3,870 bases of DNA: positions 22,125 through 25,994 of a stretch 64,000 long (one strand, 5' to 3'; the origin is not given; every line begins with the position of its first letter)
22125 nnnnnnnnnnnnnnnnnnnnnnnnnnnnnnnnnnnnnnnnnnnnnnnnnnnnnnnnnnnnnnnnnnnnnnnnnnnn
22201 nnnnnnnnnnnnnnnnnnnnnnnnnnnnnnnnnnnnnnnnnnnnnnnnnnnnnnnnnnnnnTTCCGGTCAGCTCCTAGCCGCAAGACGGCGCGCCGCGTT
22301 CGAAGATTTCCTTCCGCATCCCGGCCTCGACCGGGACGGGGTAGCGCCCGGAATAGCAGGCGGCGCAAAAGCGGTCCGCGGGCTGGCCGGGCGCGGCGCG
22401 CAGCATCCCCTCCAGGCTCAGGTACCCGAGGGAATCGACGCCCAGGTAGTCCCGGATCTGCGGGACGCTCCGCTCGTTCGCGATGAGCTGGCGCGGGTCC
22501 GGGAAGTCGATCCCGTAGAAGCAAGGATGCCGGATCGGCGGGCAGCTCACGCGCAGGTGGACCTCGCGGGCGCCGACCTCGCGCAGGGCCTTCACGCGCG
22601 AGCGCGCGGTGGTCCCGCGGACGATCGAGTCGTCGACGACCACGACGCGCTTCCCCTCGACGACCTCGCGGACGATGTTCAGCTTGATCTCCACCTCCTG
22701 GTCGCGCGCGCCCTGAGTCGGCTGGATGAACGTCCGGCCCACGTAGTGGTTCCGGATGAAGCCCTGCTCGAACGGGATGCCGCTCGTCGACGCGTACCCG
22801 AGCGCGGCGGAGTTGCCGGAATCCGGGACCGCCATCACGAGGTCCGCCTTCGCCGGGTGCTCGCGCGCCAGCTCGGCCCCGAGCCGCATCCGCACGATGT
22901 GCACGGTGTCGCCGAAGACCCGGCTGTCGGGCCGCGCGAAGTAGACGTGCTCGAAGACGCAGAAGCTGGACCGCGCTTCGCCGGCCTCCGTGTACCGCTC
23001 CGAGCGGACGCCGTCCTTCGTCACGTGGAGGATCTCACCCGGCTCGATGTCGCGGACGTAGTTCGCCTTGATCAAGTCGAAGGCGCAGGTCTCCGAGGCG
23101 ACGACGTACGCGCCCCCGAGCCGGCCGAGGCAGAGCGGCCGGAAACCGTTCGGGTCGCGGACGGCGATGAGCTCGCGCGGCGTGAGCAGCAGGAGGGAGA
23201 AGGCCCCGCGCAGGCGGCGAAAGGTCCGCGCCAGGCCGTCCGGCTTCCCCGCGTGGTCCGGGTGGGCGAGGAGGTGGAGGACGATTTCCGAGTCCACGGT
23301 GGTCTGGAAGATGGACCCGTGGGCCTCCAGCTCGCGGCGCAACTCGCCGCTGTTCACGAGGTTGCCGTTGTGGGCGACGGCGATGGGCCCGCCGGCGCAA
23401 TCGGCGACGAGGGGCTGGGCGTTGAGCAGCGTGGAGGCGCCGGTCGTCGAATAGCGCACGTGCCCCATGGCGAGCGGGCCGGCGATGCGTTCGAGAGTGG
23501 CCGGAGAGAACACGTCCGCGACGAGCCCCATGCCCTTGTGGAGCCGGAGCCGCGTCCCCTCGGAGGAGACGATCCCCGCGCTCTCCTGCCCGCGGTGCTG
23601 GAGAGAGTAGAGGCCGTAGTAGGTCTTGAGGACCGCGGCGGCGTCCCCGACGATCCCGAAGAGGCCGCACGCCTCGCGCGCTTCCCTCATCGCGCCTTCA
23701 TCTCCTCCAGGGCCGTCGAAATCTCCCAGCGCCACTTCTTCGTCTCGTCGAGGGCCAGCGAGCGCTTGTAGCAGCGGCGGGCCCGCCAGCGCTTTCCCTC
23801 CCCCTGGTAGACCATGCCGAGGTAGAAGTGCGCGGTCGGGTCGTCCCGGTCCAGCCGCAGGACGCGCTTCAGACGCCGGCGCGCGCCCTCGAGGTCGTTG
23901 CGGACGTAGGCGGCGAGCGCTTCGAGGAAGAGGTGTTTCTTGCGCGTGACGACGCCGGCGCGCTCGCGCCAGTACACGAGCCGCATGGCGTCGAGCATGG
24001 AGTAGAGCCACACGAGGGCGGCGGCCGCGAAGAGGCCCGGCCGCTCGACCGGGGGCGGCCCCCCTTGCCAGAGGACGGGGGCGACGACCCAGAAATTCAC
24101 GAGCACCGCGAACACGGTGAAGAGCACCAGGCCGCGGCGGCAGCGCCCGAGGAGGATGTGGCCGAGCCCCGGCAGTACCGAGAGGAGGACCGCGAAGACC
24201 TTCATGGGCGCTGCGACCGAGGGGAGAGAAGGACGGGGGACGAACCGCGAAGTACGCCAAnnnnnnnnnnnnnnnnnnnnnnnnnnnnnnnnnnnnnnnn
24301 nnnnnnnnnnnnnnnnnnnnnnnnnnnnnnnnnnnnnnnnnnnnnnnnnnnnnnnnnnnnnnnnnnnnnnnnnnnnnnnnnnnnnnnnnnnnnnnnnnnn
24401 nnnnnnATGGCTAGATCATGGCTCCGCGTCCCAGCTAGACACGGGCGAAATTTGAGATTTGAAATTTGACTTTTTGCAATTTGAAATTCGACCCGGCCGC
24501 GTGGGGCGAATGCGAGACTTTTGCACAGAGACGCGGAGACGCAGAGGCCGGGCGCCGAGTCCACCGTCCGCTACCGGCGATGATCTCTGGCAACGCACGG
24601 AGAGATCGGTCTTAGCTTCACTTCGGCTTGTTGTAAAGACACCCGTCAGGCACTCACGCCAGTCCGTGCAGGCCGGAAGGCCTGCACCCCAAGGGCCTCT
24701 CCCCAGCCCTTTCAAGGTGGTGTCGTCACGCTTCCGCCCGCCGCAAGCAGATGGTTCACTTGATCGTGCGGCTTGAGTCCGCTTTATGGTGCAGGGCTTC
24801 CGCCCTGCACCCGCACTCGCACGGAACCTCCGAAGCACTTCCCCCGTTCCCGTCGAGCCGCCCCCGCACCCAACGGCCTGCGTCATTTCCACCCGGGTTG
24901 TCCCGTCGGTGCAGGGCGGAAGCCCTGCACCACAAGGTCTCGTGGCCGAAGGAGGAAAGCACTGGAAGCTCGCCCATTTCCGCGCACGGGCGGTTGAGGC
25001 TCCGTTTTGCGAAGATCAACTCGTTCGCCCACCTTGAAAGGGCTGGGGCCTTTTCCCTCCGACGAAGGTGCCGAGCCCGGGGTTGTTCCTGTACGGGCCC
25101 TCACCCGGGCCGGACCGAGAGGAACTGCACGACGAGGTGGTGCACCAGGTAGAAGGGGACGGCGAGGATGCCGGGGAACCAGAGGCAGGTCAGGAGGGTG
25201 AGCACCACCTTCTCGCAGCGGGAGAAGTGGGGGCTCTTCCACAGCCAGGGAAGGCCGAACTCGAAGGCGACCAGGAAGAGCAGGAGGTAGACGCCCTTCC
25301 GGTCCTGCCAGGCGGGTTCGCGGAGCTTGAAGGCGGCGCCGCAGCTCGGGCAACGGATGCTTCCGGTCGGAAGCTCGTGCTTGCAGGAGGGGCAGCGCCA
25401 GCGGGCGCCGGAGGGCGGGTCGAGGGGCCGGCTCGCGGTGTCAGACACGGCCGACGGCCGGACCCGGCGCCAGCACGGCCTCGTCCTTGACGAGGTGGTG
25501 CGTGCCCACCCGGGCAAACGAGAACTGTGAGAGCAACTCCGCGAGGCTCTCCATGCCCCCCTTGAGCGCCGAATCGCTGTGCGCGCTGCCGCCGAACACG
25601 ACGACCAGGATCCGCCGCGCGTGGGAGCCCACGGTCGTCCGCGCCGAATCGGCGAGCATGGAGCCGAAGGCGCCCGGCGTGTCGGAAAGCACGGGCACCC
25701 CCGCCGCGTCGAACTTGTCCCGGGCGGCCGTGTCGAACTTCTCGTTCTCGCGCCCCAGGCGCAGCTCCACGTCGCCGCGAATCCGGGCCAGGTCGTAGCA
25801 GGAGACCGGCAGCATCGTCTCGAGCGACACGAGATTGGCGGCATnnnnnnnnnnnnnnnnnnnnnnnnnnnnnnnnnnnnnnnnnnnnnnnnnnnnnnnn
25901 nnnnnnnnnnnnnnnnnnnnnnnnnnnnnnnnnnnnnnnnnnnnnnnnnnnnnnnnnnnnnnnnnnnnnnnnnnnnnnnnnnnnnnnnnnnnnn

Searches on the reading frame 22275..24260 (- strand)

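Call 14: search_protein_families(library=pfam, proteins=[window:22275-24260:-], max_evalue=0.001)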
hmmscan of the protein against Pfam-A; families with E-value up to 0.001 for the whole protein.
window:22275-24260:- (661 aa): 4 families
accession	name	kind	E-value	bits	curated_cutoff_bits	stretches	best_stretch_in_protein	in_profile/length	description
PF13522.11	GATase_6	-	8e-21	74.9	27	1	261-390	10-130/130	Glutamine amidotransferase domain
PF13537.11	GATase_7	-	2.3e-20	73.3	25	1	280-394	12-121/123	Glutamine amidotransferase domain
PF00156.33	Pribosyltran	-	8.8e-07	28.8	26.3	1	466-573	24-124/158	Phosphoribosyl transferase domain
PF13230.11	GATase_4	-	0.00081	18.8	23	0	263-304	73-114/272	Glutamine amidotransferases class-II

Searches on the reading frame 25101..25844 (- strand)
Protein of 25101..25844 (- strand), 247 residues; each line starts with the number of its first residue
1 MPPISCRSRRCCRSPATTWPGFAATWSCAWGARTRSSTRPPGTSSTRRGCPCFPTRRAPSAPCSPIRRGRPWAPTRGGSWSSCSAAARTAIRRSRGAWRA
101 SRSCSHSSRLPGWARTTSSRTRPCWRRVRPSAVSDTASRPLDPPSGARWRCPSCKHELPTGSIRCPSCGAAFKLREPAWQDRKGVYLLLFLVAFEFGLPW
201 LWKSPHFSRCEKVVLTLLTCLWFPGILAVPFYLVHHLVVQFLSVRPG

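Call 14: search_protein_families(library=pfam, proteins=[window:25101-25844:-], max_evalue=0.001)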
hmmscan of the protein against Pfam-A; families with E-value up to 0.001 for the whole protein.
window:25101-25844:- (247 aa): 4 families
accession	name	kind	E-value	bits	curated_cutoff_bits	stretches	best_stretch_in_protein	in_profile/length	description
PF13717.11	Zn_ribbon_4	-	7.4e-05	23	30.3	0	163-176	3-16/36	zinc-ribbon domain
PF13248.11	Zn_ribbon_3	-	0.00039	20.2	27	0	150-170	4-24/26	zinc-ribbon domain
PF12773.13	DZR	-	0.00042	20.9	27.3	0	151-173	1-23/45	Double zinc ribbon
PF13240.11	Zn_Ribbon_1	-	0.00062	19.9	25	0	151-171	2-22/23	zinc-ribbon domain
